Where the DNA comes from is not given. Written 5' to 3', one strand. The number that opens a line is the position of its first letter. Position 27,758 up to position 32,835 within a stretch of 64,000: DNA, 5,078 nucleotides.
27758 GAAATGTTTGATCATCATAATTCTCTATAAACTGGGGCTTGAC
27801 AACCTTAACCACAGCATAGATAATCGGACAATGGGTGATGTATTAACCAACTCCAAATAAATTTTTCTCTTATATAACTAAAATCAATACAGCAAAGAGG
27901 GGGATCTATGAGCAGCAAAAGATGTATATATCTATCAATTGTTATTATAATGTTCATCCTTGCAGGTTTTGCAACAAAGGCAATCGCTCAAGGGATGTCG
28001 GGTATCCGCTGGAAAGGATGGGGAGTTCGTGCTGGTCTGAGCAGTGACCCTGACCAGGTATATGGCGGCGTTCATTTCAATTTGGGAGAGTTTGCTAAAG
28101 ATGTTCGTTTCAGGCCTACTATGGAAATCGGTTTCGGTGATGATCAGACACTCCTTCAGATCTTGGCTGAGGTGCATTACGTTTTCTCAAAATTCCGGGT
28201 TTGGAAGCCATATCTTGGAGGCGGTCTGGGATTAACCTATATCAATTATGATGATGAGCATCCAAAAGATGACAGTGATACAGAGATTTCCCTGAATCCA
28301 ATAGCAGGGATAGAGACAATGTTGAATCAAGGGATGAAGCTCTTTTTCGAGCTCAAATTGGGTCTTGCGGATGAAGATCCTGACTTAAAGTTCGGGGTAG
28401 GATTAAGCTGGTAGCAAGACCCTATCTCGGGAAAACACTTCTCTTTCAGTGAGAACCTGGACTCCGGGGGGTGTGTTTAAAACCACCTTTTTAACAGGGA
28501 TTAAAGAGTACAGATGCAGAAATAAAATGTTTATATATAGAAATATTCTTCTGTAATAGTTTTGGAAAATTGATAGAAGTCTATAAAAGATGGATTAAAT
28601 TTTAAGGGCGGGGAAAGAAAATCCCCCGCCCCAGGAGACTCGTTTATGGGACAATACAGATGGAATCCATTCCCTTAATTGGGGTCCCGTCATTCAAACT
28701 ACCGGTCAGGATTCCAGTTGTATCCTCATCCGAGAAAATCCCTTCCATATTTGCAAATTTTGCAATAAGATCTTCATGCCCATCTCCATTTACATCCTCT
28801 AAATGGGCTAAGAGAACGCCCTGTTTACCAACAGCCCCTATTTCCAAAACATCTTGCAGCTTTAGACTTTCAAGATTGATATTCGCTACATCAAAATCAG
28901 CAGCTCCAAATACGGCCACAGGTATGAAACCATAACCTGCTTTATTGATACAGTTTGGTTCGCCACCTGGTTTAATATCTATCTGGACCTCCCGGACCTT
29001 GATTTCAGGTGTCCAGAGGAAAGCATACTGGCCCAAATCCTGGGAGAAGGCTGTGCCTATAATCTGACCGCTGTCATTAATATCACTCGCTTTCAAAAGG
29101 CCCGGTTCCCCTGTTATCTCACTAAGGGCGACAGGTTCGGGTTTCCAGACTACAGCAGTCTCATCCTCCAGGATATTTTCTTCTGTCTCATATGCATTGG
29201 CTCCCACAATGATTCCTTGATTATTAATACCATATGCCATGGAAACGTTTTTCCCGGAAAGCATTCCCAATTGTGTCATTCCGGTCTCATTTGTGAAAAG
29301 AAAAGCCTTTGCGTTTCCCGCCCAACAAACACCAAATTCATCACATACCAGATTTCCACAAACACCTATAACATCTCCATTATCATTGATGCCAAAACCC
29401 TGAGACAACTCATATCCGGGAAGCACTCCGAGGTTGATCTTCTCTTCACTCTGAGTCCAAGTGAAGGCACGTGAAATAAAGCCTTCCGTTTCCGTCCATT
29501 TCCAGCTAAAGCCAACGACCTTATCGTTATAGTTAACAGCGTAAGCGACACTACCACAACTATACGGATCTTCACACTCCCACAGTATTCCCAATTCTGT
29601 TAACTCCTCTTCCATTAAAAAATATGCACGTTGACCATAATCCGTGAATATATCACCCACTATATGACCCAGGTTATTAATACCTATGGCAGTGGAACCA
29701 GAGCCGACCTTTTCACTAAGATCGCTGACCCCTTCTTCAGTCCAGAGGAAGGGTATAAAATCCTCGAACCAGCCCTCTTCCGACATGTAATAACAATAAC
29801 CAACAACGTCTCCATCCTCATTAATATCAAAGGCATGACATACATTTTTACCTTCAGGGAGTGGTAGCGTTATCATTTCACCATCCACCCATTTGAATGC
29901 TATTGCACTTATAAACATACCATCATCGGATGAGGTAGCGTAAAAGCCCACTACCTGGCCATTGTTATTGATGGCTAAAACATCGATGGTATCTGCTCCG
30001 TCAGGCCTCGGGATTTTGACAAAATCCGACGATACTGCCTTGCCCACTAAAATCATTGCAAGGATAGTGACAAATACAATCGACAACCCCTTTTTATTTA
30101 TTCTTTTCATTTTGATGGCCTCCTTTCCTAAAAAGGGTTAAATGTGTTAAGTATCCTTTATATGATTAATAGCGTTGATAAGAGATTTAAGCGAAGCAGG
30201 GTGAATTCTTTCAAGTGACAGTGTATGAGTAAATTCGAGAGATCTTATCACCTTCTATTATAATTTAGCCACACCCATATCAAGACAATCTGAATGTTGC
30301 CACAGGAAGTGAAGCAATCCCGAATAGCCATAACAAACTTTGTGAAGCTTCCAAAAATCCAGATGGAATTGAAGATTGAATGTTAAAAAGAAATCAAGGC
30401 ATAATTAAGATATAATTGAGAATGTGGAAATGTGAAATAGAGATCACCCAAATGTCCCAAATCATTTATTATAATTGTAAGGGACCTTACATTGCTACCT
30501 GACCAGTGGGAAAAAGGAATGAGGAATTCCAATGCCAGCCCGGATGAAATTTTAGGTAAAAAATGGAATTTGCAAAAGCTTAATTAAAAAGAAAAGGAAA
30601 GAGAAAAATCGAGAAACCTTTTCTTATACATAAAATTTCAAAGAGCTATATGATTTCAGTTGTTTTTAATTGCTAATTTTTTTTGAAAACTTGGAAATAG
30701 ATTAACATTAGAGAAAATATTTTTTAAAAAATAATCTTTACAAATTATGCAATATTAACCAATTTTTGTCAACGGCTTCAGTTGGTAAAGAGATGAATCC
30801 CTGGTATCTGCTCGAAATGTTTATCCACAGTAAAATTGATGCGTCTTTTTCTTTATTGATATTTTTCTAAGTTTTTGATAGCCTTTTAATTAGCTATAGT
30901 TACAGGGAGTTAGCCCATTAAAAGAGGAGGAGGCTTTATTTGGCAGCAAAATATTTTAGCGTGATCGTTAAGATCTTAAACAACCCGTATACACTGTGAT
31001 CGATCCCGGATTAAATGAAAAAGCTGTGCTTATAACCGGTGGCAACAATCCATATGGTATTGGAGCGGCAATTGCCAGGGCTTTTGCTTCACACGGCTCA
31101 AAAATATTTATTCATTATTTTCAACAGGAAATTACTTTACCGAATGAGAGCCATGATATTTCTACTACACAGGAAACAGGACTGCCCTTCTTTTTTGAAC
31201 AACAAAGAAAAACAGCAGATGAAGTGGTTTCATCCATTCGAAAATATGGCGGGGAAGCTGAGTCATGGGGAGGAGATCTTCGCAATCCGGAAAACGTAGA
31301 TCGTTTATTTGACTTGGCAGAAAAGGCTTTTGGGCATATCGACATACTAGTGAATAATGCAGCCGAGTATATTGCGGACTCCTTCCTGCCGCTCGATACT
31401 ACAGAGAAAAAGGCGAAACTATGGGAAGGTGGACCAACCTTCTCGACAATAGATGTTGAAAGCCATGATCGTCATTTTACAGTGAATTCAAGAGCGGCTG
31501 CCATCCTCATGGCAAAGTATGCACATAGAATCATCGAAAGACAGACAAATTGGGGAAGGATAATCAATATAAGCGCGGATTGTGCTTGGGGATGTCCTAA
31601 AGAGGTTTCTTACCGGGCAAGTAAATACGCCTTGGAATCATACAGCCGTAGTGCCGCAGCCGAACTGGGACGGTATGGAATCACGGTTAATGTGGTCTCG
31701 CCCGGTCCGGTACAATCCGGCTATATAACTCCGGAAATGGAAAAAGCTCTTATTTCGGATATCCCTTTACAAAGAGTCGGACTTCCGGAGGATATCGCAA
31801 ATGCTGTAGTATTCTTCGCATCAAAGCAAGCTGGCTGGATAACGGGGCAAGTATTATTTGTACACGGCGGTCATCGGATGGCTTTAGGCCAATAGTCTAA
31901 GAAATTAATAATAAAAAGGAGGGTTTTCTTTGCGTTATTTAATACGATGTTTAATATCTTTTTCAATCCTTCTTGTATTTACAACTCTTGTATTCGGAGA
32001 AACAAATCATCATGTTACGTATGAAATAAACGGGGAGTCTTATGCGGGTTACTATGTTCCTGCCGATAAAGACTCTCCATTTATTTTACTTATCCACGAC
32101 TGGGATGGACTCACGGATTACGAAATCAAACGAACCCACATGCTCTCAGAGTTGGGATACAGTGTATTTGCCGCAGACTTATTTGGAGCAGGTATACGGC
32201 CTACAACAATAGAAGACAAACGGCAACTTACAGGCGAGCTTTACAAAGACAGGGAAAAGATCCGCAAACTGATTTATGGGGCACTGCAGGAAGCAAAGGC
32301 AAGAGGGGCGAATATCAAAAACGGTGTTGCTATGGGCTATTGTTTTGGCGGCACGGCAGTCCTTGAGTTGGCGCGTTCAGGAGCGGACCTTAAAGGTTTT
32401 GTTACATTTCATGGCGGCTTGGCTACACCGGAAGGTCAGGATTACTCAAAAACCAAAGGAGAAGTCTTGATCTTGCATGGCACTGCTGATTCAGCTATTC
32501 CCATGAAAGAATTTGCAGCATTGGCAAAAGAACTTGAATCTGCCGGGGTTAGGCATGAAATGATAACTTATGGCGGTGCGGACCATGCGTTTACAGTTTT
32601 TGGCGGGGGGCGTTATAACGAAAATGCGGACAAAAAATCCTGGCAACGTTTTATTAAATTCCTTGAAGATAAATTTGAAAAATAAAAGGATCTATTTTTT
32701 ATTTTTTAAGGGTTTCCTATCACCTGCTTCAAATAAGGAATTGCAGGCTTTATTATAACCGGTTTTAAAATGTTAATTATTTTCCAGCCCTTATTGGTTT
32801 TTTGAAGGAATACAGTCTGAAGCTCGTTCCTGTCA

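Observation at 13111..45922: Shared aromatic/Pro/Gly/Asn-rich low-complexity module on at least eight unrelated secreted proteins: candidate undescribed surface-matrix or retention tag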

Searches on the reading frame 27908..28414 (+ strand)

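Call 16: search_protein_families(library=pfam, proteins=[window:27908-28414:+], max_evalue=0.001)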
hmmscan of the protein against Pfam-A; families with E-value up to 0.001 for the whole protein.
window:27908-28414:+ (168 aa): 1 family
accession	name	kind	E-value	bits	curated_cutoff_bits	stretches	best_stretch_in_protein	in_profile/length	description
PF13505.12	OMP_b-brl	-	1.5e-05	25.7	28.7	1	38-166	46-171/175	Outer membrane protein beta-barrel domain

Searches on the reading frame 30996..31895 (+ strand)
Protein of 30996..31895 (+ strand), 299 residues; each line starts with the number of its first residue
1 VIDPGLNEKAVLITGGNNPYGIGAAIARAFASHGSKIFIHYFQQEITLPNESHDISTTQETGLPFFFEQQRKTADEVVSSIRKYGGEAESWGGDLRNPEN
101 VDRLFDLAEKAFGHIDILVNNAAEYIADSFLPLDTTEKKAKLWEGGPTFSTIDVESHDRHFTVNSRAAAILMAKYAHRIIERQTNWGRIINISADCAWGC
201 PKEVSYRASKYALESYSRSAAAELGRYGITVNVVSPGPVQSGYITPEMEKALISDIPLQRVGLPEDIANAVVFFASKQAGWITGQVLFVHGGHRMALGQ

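Call 16: search_protein_families(library=pfam, proteins=[window:30996-31895:+], max_evalue=0.001)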
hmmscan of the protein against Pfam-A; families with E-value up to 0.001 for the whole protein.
window:30996-31895:+ (299 aa): 2 families
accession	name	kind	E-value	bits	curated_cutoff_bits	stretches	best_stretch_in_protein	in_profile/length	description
PF13561.12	adh_short_C2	-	5.1e-45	154.3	27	1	65-292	23-234/236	Enoyl-(Acyl carrier protein) reductase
PF00106.31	adh_short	-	5.4e-30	104.8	26.6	1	68-243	31-186/195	short chain dehydrogenase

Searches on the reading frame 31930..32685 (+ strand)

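Call 16: search_protein_families(library=pfam, proteins=[window:31930-32685:+], max_evalue=0.001)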
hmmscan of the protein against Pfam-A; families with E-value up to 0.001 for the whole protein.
window:31930-32685:+ (251 aa): 3 families
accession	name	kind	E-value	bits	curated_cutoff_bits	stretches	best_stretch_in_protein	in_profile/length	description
PF01738.24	DLH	-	2.3e-37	129.1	21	1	42-247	6-215/217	Dienelactone hydrolase family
PF00326.27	Peptidase_S9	-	3.2e-09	37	22.6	1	174-250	140-211/213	Prolyl oligopeptidase family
PF12695.13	Abhydrolase_5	-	0.00051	20.3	27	1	126-230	53-152/164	Alpha/beta hydrolase family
